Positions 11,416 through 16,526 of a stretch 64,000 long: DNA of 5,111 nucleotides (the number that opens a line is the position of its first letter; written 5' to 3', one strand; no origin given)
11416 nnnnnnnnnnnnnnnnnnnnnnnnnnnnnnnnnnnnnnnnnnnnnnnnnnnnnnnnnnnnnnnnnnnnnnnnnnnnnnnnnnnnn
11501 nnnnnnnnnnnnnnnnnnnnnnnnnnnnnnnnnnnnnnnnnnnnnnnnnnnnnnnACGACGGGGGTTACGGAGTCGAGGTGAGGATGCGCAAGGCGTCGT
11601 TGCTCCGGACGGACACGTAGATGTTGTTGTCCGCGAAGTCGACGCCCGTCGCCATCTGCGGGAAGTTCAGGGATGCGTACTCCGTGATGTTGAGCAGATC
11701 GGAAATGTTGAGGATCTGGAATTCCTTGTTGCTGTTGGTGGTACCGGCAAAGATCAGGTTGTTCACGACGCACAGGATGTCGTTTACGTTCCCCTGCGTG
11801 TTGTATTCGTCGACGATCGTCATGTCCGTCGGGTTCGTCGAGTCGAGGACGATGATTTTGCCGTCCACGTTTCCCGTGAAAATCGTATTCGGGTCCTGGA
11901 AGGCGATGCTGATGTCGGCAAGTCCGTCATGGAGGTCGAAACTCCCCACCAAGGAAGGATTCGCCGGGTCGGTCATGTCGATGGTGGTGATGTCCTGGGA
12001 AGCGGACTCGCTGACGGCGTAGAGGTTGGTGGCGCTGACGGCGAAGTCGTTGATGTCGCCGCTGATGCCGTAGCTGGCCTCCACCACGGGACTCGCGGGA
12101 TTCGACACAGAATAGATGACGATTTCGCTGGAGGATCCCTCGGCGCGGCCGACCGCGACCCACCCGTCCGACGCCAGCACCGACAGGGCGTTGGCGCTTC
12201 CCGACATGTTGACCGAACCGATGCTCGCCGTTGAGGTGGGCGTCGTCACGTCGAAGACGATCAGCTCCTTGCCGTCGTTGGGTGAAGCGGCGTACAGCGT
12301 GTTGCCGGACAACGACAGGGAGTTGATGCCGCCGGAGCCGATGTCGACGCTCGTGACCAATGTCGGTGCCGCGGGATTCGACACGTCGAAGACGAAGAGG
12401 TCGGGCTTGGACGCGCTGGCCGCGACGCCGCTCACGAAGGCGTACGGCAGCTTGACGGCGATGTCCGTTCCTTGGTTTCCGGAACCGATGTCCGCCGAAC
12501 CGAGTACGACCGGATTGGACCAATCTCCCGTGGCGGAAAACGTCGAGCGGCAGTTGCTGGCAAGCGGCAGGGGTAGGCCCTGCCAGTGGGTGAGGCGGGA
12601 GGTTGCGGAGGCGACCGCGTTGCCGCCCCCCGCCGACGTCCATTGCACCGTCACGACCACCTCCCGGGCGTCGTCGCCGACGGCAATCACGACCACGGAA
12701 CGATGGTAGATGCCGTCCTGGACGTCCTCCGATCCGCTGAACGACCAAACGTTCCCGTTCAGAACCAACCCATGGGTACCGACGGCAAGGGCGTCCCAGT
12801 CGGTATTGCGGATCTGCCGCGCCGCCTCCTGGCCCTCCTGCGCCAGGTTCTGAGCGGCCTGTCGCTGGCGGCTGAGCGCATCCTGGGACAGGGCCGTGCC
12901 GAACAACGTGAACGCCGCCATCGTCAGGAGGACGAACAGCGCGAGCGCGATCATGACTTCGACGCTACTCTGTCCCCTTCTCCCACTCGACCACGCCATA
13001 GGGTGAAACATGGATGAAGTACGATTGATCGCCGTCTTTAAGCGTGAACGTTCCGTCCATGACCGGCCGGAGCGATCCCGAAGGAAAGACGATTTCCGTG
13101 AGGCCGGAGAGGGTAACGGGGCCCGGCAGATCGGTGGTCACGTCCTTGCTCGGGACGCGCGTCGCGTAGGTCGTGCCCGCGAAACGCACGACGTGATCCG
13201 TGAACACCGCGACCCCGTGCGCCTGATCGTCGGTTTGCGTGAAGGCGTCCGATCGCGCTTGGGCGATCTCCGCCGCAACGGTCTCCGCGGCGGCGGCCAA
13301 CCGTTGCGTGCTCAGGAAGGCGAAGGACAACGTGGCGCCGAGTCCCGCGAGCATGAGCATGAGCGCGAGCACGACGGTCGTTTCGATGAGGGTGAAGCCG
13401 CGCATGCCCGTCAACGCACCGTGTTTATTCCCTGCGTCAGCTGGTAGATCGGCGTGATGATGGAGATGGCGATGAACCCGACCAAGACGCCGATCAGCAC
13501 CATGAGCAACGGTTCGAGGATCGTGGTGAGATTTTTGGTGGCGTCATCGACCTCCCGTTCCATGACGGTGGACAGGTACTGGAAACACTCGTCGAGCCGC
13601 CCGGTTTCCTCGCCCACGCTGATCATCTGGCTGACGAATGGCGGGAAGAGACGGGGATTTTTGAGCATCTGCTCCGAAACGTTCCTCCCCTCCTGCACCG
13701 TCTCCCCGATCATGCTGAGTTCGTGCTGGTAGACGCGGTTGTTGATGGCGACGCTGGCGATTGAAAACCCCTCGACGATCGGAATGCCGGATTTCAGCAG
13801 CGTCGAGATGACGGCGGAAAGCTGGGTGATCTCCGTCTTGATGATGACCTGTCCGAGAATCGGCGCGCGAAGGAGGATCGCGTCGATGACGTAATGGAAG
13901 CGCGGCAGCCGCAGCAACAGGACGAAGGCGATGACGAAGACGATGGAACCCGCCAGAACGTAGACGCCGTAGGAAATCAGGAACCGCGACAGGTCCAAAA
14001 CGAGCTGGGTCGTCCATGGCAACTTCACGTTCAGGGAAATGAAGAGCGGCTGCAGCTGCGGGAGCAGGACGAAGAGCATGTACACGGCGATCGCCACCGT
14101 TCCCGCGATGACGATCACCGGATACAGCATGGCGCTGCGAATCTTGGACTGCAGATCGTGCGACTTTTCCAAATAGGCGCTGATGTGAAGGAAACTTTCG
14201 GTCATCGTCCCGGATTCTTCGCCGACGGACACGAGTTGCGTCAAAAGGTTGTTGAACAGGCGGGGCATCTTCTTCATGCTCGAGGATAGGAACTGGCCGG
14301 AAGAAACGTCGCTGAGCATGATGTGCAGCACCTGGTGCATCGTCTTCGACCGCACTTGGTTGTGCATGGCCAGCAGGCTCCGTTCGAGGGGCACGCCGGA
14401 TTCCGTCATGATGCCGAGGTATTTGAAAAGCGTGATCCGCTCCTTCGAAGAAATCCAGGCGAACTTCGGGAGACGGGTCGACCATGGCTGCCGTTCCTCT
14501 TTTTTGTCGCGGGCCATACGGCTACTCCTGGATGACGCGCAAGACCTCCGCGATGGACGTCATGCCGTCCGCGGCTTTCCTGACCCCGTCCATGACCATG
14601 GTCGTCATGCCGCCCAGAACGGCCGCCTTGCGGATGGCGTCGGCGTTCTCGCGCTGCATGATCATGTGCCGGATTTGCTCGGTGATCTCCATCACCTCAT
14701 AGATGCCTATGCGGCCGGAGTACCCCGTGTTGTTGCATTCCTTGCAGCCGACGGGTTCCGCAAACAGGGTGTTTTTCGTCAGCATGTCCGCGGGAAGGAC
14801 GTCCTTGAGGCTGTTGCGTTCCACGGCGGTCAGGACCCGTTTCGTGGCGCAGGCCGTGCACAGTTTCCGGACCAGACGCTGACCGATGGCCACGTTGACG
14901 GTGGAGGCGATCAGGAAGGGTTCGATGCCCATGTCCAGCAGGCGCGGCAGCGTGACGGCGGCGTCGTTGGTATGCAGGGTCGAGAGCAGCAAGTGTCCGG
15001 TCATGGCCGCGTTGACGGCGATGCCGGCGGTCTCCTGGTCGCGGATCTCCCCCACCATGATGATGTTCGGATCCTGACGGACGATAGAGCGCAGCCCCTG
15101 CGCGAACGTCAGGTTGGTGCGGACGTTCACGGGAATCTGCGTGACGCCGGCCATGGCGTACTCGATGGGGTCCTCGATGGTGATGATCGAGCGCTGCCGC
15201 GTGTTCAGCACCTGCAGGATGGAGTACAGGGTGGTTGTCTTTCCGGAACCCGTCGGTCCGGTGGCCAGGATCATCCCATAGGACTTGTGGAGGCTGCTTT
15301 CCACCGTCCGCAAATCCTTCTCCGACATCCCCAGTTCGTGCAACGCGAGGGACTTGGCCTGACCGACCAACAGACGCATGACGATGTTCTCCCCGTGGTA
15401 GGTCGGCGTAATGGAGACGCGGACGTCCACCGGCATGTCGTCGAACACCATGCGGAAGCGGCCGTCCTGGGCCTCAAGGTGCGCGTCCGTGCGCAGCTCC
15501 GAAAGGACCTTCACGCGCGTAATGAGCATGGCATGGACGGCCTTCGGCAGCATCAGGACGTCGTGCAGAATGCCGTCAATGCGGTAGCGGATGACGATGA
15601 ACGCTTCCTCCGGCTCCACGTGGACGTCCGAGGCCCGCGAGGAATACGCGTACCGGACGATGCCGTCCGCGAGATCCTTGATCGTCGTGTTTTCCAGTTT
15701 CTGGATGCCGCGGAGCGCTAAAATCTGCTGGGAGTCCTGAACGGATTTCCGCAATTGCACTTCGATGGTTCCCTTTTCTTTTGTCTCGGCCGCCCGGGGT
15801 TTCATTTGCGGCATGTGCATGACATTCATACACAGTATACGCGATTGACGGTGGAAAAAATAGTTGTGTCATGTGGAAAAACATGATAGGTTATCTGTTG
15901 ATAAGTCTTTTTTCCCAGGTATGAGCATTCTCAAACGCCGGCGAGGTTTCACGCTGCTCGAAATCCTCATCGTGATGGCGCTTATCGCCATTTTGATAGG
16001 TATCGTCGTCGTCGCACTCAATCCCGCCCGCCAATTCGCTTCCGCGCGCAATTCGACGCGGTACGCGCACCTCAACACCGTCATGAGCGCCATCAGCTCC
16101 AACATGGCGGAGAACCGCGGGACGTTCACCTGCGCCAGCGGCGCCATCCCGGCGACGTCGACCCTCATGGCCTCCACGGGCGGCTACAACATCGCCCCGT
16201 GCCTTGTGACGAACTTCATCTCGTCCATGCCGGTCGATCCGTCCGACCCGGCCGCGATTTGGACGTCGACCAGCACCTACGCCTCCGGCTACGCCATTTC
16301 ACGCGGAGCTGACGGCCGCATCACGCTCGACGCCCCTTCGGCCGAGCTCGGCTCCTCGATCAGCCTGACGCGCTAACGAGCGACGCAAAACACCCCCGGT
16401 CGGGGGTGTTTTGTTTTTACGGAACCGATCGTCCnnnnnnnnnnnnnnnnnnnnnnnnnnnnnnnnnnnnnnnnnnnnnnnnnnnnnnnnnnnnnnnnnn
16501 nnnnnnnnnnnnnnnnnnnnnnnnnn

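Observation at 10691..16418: Secretin-less type IV pilus module with a pilin fused to an LVIVD beta-propeller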

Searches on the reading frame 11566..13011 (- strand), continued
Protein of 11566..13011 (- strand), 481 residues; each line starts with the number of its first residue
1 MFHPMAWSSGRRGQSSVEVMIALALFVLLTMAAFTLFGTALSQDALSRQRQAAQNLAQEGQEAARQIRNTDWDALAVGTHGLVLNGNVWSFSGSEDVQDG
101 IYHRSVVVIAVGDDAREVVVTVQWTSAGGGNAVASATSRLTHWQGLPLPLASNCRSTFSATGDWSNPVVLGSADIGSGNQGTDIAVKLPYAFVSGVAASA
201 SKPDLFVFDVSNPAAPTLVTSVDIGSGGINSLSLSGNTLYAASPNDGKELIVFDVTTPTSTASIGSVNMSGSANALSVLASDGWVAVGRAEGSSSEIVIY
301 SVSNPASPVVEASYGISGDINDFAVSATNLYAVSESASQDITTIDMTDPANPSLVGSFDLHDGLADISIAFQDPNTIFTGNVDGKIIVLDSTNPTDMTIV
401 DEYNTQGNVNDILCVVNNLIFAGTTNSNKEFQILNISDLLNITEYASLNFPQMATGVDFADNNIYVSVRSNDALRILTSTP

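Call 71: search_protein_representatives(alignment_id=A1)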
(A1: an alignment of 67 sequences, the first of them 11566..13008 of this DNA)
Query: 67 sequences, 475 profile positions. Proteins with E-value up to 0.001 (for the whole library): 69048; up to 1e-10: 37520; up to 1e-30: 13796. The best 150 are listed.
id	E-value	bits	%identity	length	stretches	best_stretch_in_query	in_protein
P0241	7.4e-234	793.1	-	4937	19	167-397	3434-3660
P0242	1.1e-223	759.6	-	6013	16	178-363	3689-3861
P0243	8.0e-218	740.2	-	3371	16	176-461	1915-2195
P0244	9.5e-208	707.0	-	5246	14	181-458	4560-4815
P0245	2.1e-207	705.9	-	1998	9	7-433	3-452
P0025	4.4e-205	698.2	-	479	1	5-474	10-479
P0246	5.6e-198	674.8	-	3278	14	177-366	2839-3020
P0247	1.9e-190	650.0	-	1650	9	155-406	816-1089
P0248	1.0e-189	647.5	-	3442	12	175-353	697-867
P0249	2.1e-189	646.5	-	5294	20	198-355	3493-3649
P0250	3.3e-186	636.0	-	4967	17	176-386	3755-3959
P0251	4.3e-184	629.0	-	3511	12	176-417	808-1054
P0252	5.1e-184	628.7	-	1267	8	201-387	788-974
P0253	1.8e-183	627.0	-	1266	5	151-443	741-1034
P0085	4.0e-183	625.8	-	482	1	3-474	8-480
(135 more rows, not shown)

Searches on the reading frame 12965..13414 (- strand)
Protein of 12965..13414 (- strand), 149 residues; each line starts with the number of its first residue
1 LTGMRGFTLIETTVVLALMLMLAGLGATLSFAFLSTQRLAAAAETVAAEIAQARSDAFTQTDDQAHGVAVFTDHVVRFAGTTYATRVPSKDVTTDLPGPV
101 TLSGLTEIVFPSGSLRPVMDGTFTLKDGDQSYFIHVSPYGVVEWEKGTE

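Call 4: search_protein_families(library=pfam, proteins=[window:12965-13414:-], max_evalue=0.1)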
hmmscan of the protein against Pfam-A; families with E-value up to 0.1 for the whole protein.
window:12965-13414:- (149 aa): 1 family
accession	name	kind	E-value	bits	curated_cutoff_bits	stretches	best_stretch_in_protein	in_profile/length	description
PF07963.17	N_methyl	-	0.00055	19.8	21.2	1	4-25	4-25/27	Prokaryotic N-terminal methylation motif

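Call 33: search_protein_families(library=ncbifam, proteins=[window:12965-13414:-], max_evalue=0.01)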
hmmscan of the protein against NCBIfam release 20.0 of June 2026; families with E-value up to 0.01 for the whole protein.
window:12965-13414:- (149 aa): 6 families
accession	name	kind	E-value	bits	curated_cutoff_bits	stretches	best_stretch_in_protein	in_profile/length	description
TIGR01708.2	typeII_sec_gspH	equivalog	8.3e-08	32.4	80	1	5-70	2-65/169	type II secretion system minor pseudopilin GspH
NF007800.0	PRK10506.1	equivalog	5.1e-07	29.7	158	1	3-65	7-69/163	prepilin peptidase-dependent protein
TIGR02596.1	TIGR02596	subfamily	8.3e-06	26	70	1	7-60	1-54/196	Verru_Chthon cassette protein D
TIGR02532.1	IV_pilin_GFxxxE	domain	0.00034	20.4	16.3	1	5-26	2-23/24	prepilin-type N-terminal cleavage/methylation domain-containing protein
NF047827.1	T3SSXpsH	equivalog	0.0014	18.4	160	1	5-65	1-61/145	type II secretion system protein XpsH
NF040982.1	ComGD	equivalog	0.0035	17.8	70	1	5-64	2-61/139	competence type IV pilus minor pilin ComGD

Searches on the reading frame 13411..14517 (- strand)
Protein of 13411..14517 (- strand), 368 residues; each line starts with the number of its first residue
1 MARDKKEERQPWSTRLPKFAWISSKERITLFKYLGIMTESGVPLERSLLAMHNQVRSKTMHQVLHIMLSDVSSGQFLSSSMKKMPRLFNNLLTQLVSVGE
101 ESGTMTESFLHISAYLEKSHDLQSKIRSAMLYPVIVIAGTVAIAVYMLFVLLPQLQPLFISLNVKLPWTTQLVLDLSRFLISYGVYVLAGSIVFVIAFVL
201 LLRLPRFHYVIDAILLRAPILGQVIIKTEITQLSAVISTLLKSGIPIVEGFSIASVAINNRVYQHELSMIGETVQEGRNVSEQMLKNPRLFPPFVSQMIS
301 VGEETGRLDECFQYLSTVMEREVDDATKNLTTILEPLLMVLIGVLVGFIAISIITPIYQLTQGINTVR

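Call 4: search_protein_families(library=pfam, proteins=[window:13411-14517:-], max_evalue=0.1)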
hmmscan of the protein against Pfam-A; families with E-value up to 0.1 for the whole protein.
window:13411-14517:- (368 aa): 2 families
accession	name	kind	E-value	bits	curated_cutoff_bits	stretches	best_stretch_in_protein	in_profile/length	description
PF00482.28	T2SSF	-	9.6e-50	168.2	25.2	2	236-356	4-125/125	Type II secretion system (T2SS), protein F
PF05320.17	Pox_RNA_Pol_19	-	0.03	14.7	25.4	1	26-74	77-126/166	Poxvirus DNA-directed RNA polymerase 19 kDa subunit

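Call 33: search_protein_families(library=ncbifam, proteins=[window:13411-14517:-], max_evalue=0.01)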
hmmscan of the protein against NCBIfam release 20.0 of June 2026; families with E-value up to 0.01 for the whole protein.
window:13411-14517:- (368 aa): 7 families
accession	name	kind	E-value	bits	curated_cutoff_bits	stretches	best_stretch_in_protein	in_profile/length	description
TIGR02120.1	GspF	equivalog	8.9e-80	268.9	424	1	21-364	59-401/401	type II secretion system inner membrane protein GspF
NF052607.1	T4PiliAsmPilCThrm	equivalog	1.3e-70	238.5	700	1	28-361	68-401/406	type IV pilus assembly protein PilC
NF007861.0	PRK10573.1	equivalog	2.1e-69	234.5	401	1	23-364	57-398/401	protein transport protein HofC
NF052606.1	T4PiliAsmPilCMyx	equivalog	6.3e-67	226.2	700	1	14-364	69-418/419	type IV pilus assembly protein PilC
NF047826.1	T3SSXpsF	equivalog_domain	2.9e-55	187.7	650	1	22-364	63-404/405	type II secretion system protein XpsF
NF041012.2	T4P_ComGB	equivalog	1.2e-37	130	240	1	25-361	1-331/332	competence type IV pilus assembly protein ComGB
NF009996.0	PRK13466.1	equivalog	0.0095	16.1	110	1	97-151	16-65/66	F0F1 ATP synthase subunit C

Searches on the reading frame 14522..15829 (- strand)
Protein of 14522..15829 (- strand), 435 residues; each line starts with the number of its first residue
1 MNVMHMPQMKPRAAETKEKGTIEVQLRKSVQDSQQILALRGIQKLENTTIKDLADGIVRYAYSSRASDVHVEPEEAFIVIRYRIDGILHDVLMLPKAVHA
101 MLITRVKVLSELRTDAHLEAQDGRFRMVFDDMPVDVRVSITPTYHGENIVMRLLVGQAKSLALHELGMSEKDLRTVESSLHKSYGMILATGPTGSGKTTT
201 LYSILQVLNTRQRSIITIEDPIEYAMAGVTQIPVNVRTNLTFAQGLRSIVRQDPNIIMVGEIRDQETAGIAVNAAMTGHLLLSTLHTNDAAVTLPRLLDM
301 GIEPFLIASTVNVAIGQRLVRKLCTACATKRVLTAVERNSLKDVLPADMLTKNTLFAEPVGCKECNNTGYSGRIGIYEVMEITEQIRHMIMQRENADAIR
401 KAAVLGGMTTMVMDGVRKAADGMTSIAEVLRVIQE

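Call 4: search_protein_families(library=pfam, proteins=[window:14522-15829:-], max_evalue=0.1)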
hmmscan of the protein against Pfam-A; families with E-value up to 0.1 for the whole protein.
window:14522-15829:- (435 aa): 21 families
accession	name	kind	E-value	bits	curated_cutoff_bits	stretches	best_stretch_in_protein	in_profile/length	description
PF00437.27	T2SSE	-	7.8e-120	400.3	24.9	1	47-431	5-370/370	Type II/IV secretion system protein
PF13401.12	AAA_22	-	0.0014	19.4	27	1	183-221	4-42/130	AAA domain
PF25199.1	nSTAND_NTPase5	-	0.0014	18.9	34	1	178-221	35-79/145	Novel STAND NTPase 5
PF13604.12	AAA_30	-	0.0028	17.8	27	1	173-216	7-50/191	AAA domain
PF00005.33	ABC_tran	-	0.0068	17.4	25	1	189-273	16-80/137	ABC transporter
PF13555.12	AAA_29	-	0.0087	16.2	27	1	184-212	22-50/61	P-loop containing region of AAA domain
PF13245.12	AAA_19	-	0.012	16.2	25.1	1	186-215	13-44/134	AAA domain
PF12775.13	AAA_7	-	0.014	15.4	25.8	1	180-218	29-67/181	P-loop containing dynein motor region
PF20720.3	nSTAND3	-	0.021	14.9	27.2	1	182-221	15-54/155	Novel STAND NTPase 3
PF13086.12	AAA_11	-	0.022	15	27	1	170-211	4-44/257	AAA domain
PF16796.11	Microtub_bd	-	0.023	15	27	1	176-209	83-114/155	Microtubule binding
PF13191.12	AAA_16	-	0.038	14.9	32.6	1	181-234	21-66/167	AAA ATPase domain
PF13476.12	AAA_23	-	0.042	14.9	27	1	184-210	19-45/201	AAA domain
PF24389.1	ORC-CDC6-like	-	0.044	12.9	27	0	190-290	38-124/571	ORC-CDC6-like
PF02492.25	cobW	-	0.047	13.7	20.7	1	187-217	3-32/180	CobW/HypB/UreG, nucleotide-binding domain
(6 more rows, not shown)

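Call 33: search_protein_families(library=ncbifam, proteins=[window:14522-15829:-], max_evalue=0.01)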
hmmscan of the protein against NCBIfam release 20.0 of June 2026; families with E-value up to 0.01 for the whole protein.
window:14522-15829:- (435 aa): 22 families
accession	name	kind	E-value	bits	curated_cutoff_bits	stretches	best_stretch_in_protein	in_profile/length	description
TIGR02533.1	type_II_gspE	equivalog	1.5e-143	479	630.25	1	26-432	87-485/486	type II secretion system ATPase GspE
TIGR02538.1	type_IV_pilB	equivalog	5.2e-136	454.5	675.65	1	17-434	149-563/564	type IV-A pilus assembly ATPase PilB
NF053534.1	T4PilAsmATPsTfpB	equivalog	7.3e-122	407.7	850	1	28-433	177-582/584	type IV pilus assembly ATPase TfpB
NF007755.0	PRK10436.1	equivalog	5.8e-119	397.8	617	1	37-433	72-459/465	type II secretion system protein GspE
NF041000.1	ATPase_ComGA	equivalog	5.7e-70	235.4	300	1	57-321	3-266/267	competence type IV pilus ATPase ComGA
TIGR01420.1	pilT_fam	subfamily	2e-48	165.4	319.1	1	57-300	5-242/343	PilT/PilU family type 4a pilus ATPase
TIGR02525.1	plasmid_TraJ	equivalog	1e-27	97.1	368.3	1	161-300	130-272/372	plasmid transfer ATPase TraJ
TIGR02524.1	dot_icm_DotB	equivalog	9.7e-22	77.6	463.3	1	181-331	131-292/358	Dot/Icm type IV secretion system ATPase DotB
NF058587.1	archaellum_moto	equivalog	1.8e-16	60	550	1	187-337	278-432/527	archaellum flagellar ATPase motor FlaI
TIGR02788.1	VirB11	equivalog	4.8e-13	48.8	249.95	1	186-301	146-266/308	P-type DNA transfer ATPase VirB11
TIGR02782.1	TrbB_P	equivalog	2.9e-12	46.5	304.55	1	182-299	134-254/303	P-type conjugative transfer ATPase TrbB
TIGR03819.1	heli_sec_ATPase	hypoth_equivalog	8.1e-12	45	373.15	1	100-325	97-327/340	TadA family conjugal transfer-associated ATPase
NF010469.0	PRK13894.1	subfamily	8.5e-11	41.8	508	1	183-298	148-265/320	conjugal transfer ATPase TrbB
NF010407.0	PRK13833.1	subfamily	1e-10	41.6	499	1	168-301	129-263/323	conjugal transfer protein TrbB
NF053672.1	bindosome_BasE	exception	4.7e-08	32.2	1000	1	188-291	274-382/512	bindosome assembly system ATPase subunit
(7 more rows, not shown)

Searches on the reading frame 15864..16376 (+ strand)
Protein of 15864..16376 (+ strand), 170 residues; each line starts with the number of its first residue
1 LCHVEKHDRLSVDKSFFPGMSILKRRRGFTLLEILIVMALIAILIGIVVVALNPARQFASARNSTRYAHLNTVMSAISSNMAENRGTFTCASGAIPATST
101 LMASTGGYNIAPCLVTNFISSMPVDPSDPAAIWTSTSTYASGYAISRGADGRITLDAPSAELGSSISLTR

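Call 4: search_protein_families(library=pfam, proteins=[window:15864-16376:+], max_evalue=0.1)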
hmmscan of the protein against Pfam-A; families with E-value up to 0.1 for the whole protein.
window:15864-16376:+ (170 aa): 3 families
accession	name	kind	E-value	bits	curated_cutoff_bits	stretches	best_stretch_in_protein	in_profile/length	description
PF07963.17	N_methyl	-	9.9e-09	34.9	21.2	1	24-48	2-26/27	Prokaryotic N-terminal methylation motif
PF15879.10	MWFE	-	0.037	14.8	27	1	33-69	3-39/55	NADH-ubiquinone oxidoreductase MWFE subunit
PF11773.13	ComGE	-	0.051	13.9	25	1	31-80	2-50/82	Competence system putative prepilin ComGE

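Call 33: search_protein_families(library=ncbifam, proteins=[window:15921-16376:+], max_evalue=0.01)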
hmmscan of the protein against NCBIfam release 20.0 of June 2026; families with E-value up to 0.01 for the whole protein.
window:15921-16376:+ (151 aa): 14 families
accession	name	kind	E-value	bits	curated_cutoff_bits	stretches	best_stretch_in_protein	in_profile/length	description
TIGR01708.2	typeII_sec_gspH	equivalog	2.3e-08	34.2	80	1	8-43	2-37/169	type II secretion system minor pseudopilin GspH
TIGR02532.1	IV_pilin_GFxxxE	domain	1.4e-07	31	16.3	1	7-30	1-24/24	prepilin-type N-terminal cleavage/methylation domain-containing protein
TIGR01710.1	typeII_sec_gspG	equivalog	1.5e-06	28.3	88.85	1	8-143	1-130/134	type II secretion system major pseudopilin GspG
NF041013.1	T4P_ComGE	equivalog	1.1e-05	25.4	49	1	6-66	2-61/83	competence type IV pilus minor pilin ComGE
NF040999.1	pilin_ComGC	equivalog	2.6e-05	24.3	75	1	8-56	2-48/84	competence type IV pilus major pilin ComGC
NF007862.0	PRK10574.1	equivalog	4.2e-05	23.7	138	1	5-36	2-33/145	prepilin peptidase-dependent pilin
TIGR02596.1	TIGR02596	subfamily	0.00017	21.7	70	1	10-41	1-35/196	Verru_Chthon cassette protein D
NF047828.1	T3SSXpsI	equivalog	0.00028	20.9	150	1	8-53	2-49/132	type II secretion system protein XpsI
NF041775.1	typeIV_PilA_Myxo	equivalog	0.00028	20.9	400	1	6-64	9-65/214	type IV pilin protein PilA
NF007800.0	PRK10506.1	equivalog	0.00075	19.4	158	1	4-27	5-28/163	prepilin peptidase-dependent protein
NF040982.1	ComGD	equivalog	0.0009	19.7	70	1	8-35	2-29/139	competence type IV pilus minor pilin ComGD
NF007848.0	PRK10557.1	equivalog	0.0014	17.9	120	1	5-58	8-59/192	prepilin peptidase-dependent protein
TIGR02599.1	TIGR02599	subfamily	0.0024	17.2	256.5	1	9-62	1-56/361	Verru_Chthon cassette protein C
NF007660.0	PRK10332.1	equivalog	0.004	17.6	86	0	4-60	5-65/107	prepilin-type N-terminal cleavage/methylation domain-containing protein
